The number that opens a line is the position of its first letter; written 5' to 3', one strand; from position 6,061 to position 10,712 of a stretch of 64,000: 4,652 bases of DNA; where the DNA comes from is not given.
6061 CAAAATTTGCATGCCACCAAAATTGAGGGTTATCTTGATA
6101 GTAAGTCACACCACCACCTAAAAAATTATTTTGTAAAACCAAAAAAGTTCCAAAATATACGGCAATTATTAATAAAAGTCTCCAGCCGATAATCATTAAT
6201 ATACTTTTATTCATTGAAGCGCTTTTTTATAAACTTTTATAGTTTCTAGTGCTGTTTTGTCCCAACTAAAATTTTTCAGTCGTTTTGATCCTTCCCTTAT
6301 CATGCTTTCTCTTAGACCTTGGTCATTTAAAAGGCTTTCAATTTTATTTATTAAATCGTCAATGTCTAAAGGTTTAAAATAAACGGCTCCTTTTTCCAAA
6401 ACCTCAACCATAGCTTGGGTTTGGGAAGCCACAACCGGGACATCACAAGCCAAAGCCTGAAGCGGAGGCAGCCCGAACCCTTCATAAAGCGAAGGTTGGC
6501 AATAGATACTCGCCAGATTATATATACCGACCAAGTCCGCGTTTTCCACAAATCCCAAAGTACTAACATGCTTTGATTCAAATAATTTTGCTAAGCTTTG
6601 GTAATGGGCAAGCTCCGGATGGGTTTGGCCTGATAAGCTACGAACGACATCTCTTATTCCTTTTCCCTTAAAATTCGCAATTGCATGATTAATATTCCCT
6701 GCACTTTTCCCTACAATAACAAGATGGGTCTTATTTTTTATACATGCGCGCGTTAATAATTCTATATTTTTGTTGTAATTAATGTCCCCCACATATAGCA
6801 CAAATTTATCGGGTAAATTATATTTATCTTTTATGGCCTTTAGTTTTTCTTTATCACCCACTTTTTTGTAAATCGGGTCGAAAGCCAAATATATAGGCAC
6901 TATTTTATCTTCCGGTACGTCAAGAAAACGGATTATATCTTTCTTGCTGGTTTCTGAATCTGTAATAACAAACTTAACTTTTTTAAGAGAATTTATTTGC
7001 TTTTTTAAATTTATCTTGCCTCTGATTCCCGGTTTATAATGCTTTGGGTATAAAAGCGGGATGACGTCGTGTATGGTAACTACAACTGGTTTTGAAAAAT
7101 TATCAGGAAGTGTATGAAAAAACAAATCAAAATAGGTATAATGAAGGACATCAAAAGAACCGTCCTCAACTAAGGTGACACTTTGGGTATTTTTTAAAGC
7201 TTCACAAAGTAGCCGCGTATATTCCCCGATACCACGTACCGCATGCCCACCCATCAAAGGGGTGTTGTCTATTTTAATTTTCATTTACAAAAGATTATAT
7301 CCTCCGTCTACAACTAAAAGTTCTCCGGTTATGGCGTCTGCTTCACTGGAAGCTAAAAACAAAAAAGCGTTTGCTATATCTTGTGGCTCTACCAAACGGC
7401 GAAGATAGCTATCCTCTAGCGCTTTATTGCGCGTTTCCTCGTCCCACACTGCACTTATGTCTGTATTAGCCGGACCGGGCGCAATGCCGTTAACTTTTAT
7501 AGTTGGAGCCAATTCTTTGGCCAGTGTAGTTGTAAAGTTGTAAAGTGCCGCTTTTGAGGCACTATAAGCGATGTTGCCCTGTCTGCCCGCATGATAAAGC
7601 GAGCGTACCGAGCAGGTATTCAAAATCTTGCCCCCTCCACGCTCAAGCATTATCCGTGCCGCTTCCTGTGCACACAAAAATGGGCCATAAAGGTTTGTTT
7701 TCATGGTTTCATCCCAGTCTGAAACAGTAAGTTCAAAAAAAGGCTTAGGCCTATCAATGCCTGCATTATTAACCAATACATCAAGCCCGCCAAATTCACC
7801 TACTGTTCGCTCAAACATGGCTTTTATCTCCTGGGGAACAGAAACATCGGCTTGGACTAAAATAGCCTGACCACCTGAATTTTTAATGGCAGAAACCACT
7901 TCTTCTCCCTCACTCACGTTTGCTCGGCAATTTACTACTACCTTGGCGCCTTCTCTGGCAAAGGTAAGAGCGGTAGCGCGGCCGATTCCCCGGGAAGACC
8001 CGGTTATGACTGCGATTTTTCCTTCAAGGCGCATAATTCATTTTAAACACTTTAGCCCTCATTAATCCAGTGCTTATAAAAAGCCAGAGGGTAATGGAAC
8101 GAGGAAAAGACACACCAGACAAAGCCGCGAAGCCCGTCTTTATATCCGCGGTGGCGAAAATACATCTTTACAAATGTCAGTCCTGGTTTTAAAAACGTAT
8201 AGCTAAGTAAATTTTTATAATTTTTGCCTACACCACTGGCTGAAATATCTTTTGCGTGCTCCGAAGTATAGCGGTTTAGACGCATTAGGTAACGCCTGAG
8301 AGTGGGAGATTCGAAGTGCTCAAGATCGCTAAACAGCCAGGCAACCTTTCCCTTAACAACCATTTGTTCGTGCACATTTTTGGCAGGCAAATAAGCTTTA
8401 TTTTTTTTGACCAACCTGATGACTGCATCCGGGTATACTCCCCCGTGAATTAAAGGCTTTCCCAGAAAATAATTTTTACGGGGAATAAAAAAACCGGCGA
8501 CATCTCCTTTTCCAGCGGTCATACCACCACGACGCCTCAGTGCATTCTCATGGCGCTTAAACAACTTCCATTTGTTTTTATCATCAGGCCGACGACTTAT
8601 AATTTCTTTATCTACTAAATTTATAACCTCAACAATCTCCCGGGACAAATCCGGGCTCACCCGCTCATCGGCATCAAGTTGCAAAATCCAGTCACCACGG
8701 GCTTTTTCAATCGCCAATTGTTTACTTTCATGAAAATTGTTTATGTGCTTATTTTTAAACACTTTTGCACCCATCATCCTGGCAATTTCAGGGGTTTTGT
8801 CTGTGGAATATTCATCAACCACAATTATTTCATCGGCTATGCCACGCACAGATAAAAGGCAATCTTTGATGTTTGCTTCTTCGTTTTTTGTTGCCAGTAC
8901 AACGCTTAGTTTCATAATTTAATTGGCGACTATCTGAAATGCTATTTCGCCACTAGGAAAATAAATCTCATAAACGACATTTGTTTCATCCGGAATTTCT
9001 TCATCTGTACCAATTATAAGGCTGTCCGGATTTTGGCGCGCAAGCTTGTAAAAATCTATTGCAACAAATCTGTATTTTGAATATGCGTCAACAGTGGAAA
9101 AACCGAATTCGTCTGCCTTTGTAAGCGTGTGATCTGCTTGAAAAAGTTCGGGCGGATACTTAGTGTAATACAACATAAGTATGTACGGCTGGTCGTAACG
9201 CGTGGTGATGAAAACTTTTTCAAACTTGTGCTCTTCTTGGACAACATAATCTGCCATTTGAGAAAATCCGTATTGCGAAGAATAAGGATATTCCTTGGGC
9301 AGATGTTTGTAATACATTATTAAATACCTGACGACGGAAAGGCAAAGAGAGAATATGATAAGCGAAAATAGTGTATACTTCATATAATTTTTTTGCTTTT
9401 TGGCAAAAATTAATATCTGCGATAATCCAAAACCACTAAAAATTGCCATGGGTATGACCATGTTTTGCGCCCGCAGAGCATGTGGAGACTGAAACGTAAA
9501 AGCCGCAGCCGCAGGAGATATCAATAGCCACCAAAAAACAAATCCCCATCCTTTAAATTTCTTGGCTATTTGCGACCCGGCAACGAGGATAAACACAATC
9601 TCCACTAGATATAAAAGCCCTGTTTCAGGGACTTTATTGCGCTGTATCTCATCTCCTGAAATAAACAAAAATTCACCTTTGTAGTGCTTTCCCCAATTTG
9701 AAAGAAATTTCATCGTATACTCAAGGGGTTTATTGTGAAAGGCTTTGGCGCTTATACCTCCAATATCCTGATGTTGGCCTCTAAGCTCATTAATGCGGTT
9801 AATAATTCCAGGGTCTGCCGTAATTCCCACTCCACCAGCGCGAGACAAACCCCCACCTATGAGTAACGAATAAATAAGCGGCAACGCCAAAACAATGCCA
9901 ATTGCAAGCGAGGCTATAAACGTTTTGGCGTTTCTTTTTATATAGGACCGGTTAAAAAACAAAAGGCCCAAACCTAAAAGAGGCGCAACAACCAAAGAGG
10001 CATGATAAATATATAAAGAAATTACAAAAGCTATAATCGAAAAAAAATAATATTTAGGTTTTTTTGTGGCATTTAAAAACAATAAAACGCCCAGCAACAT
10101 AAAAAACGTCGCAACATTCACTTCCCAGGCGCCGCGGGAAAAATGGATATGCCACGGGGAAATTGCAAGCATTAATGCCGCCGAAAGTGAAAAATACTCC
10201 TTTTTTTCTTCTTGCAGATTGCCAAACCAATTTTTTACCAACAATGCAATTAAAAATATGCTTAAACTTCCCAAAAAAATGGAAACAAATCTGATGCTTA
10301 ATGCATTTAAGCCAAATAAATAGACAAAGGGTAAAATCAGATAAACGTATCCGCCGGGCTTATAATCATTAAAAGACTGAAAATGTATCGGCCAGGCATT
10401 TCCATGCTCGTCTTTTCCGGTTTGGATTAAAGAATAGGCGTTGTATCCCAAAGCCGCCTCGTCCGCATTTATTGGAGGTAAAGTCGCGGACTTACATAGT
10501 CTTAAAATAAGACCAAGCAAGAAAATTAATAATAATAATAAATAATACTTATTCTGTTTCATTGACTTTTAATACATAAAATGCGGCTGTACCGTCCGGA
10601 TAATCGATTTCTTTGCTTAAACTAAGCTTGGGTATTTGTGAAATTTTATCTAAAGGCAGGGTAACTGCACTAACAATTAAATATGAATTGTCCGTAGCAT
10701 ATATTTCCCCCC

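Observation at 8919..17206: Five contiguous tandem GT39/PMT-like paralogs (A1-A5), part of a family with ten or more members in this window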

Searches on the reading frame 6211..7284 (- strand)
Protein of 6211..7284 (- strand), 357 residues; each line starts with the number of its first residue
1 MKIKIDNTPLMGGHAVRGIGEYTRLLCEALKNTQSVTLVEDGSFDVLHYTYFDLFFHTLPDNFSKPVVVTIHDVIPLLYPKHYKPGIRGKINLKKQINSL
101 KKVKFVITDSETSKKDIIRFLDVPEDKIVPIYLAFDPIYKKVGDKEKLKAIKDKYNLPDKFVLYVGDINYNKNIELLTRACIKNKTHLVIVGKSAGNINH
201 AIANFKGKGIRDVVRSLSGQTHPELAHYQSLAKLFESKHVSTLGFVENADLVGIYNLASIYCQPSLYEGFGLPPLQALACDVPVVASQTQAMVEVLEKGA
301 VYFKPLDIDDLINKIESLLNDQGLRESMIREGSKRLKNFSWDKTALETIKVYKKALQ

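Call 6: search_protein_families(library=pfam, proteins=[window:6211-7284:-], max_evalue=0.001)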
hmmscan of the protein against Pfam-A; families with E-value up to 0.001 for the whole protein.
window:6211-7284:- (357 aa): 5 families
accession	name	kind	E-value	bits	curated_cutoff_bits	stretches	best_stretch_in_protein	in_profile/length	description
PF00534.26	Glycos_transf_1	-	5.2e-29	101.4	26.4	1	156-334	12-171/172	Glycosyl transferases group 1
PF13692.12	Glyco_trans_1_4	-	7e-21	75.4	27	1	161-321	3-142/142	Glycosyl transferases group 1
PF13439.12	Glyco_transf_4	-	1.8e-08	35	28.5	1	38-136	67-167/170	Glycosyltransferase Family 4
PF13524.12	Glyco_trans_1_2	-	4.6e-08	33.6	25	1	239-345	28-139/144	Glycosyl transferase-like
PF20706.3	GT4-conflict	-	5.1e-06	26.2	26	1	229-299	250-323/385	Family 4 Glycosyltransferase in conflict systems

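Call 83: search_protein_families(library=ncbifam, proteins=[window:6211-7284:-], max_evalue=0.000001)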
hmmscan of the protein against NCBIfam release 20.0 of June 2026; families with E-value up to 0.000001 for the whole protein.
window:6211-7284:- (357 aa): 13 families
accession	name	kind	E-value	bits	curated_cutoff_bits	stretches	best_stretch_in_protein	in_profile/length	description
TIGR02149.1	glgA_Coryne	subfamily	2.1e-26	93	302.4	1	57-355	99-390/391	glycogen synthase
TIGR04047.1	MSMEG_0565_glyc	hypoth_equivalog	5.5e-19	68.5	259.85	1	237-353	254-372/373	MSMEG_0565 family glycosyltransferase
TIGR03449.1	mycothiol_MshA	equivalog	1.2e-15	57.3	462.5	1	213-356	258-404/406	D-inositol-3-phosphate glycosyltransferase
NF038295.1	EPS_HpsP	equivalog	6.8e-13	48.4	550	1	237-354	267-386/388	hormogonium polysaccharide biosynthesis glycosyltransferase HpsP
TIGR04157.1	glyco_rSAM_CFB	subfamily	1.4e-12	47.3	400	0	93-202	160-273/406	TIGR04157 family glycosyltransferase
TIGR03999.1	thiol_BshA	equivalog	1.3e-11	44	273.7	1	227-356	243-374/375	N-acetyl-alpha-D-glucosaminyl L-malate synthase BshA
NF047684.1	TeichurnBiosyTuaC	equivalog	2.2e-10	40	550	0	237-356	269-390/391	teichuronic acid biosynthesis protein TuaC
NF049988.1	MGlcDAGSynMgs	equivalog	4.2e-10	39.5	400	0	231-354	263-386/398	alpha-monoglucosyldiacylglycerol synthase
NF050063.1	ProtGlycPglJ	equivalog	5.4e-10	39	500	0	101-194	143-231/363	N-acetylgalactosamine-N,N'-diacetylbacillosaminyl-diphospho-undecaprenol 4-alpha-N-acetylgalactosaminyltransferase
NF053787.1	GlcN_PG_synth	equivalog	9.3e-09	34.6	480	0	267-355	271-359/361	N-acetylglucosaminyl phosphatidylglycerol synthase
NF041876.1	EPS_EpsE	equivalog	2.6e-08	33.6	400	1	231-340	269-381/389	exopolysaccharide biosynthesis GT4 family glycosyltransferase EpsE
NF053513.1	Gtran_IagA_BgsA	equivalog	1.2e-07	31.1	460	1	238-356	216-332/333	LTA glycolipid anchor biosynthesis glycosyltransferase, IagA/BgsA family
TIGR03088.1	stp2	hypoth_equivalog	1.5e-07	30.8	409.05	0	247-356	262-374/374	TIGR03088 family PEP-CTERM/XrtA system glycosyltransferase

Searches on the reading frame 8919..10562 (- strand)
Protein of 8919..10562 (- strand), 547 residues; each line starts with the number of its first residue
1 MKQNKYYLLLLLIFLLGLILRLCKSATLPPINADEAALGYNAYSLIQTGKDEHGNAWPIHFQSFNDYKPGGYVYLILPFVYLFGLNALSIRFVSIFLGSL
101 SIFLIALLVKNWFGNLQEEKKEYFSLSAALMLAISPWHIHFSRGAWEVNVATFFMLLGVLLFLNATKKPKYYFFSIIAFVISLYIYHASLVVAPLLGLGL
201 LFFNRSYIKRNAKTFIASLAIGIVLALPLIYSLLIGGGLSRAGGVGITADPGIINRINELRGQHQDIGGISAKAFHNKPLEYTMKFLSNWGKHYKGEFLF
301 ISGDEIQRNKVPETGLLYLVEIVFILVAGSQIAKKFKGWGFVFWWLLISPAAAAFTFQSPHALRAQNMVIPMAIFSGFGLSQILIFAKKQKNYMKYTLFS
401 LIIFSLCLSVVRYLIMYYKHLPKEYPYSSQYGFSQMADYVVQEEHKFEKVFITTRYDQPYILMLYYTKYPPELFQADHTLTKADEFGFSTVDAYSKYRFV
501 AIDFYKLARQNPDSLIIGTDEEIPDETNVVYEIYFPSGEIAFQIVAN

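Call 4: search_protein_families(library=pfam, proteins=[window:8919-10562:-], max_evalue=0.01)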
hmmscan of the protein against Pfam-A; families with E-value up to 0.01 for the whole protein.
window:8919-10562:- (547 aa): 2 families
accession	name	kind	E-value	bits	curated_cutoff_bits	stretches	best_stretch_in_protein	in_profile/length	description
PF13231.12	PMT_2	-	7.2e-07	30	26.1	1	71-230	5-158/160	Dolichyl-phosphate-mannose-protein mannosyltransferase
PF24124.1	YphA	-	0.00034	20.8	28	1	119-184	22-87/198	YphA-like integral membrane protein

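Call 5: search_protein_families(library=ncbifam, proteins=[window:8919-10562:-], max_evalue=0.01)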
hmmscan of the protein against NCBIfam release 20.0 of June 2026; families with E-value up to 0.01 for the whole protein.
window:8919-10562:- (547 aa): 1 family
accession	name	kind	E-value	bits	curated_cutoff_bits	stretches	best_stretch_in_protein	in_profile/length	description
TIGR03663.1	TIGR03663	subfamily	1.5e-08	34.1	126.25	1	9-408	3-367/435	flippase activity-associated protein Agl23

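Call 12: search_solved_structures(query=A1, max_evalue=1, show_alignments=3)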
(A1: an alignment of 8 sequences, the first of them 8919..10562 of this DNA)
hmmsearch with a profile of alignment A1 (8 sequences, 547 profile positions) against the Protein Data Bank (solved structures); distinct sequences matched with E-value up to 1: 2.
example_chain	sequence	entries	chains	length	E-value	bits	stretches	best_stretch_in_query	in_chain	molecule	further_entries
5ezm_A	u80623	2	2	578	0.00035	22.6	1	69-229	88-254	4-amino-4-deoxy-L-arabinose transferase or related glycosyltransferases of PMT family | 4-amino-4-deoxy-L-arabinose (L-Ara4N) transferase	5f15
8i9p_Lh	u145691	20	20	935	0.007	18.3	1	96-206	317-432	dolichyl-diphosphooligosaccharide--protein glycotransferase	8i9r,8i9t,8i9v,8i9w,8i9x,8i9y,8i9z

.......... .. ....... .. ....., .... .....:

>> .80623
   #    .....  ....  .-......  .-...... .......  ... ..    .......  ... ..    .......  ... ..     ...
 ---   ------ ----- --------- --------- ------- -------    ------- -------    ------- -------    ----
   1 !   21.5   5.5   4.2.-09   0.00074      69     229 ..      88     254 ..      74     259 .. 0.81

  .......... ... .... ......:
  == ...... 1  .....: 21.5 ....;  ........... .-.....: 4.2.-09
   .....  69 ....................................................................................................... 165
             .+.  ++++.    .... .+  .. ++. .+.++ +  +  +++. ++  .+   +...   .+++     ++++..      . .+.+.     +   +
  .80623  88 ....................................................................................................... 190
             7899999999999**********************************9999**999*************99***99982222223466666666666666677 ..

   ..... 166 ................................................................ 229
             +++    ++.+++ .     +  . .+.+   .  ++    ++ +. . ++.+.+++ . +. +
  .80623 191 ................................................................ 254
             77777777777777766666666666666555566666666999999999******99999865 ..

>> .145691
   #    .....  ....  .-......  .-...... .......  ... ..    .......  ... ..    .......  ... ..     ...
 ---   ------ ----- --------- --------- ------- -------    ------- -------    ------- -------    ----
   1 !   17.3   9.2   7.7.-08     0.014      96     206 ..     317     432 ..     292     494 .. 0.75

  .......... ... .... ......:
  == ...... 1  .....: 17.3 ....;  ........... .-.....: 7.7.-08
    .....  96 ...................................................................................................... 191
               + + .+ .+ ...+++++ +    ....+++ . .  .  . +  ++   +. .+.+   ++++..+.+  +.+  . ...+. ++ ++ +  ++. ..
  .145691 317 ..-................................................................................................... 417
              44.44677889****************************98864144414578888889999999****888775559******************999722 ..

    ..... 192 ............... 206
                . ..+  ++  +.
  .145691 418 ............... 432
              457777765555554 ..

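Call 80: search_protein_representatives(alignment_id=A1)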
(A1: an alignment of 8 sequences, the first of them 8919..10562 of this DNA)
Query: 8 sequences, 547 profile positions. Proteins with E-value up to 0.001 (for the whole library): 41146; up to 1e-10: 16933; up to 1e-30: 6766. The best 150 are listed.
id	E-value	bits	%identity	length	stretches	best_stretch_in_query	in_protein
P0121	6.6e-166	569.6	-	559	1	5-546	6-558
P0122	7.0e-164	562.9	-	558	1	8-546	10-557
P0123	1.9e-163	561.5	-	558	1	4-546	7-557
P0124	3.1e-162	557.5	-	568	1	10-546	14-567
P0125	4.1e-162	557.1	-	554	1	4-545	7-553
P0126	1.9e-161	554.9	-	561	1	7-545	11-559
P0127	6.7e-161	553.1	-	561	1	7-546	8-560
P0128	5.8e-160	550.0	-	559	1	6-544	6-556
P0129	9.0e-160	549.4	-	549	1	2-546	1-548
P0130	4.4e-157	540.5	-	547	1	7-545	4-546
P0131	4.8e-155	533.7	-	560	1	6-545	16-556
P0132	8.2e-155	533.0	-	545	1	1-545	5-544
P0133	1.5e-153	528.8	-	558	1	2-543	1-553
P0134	1.8e-153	528.6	-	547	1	4-544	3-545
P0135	4.4e-153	527.3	-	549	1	5-544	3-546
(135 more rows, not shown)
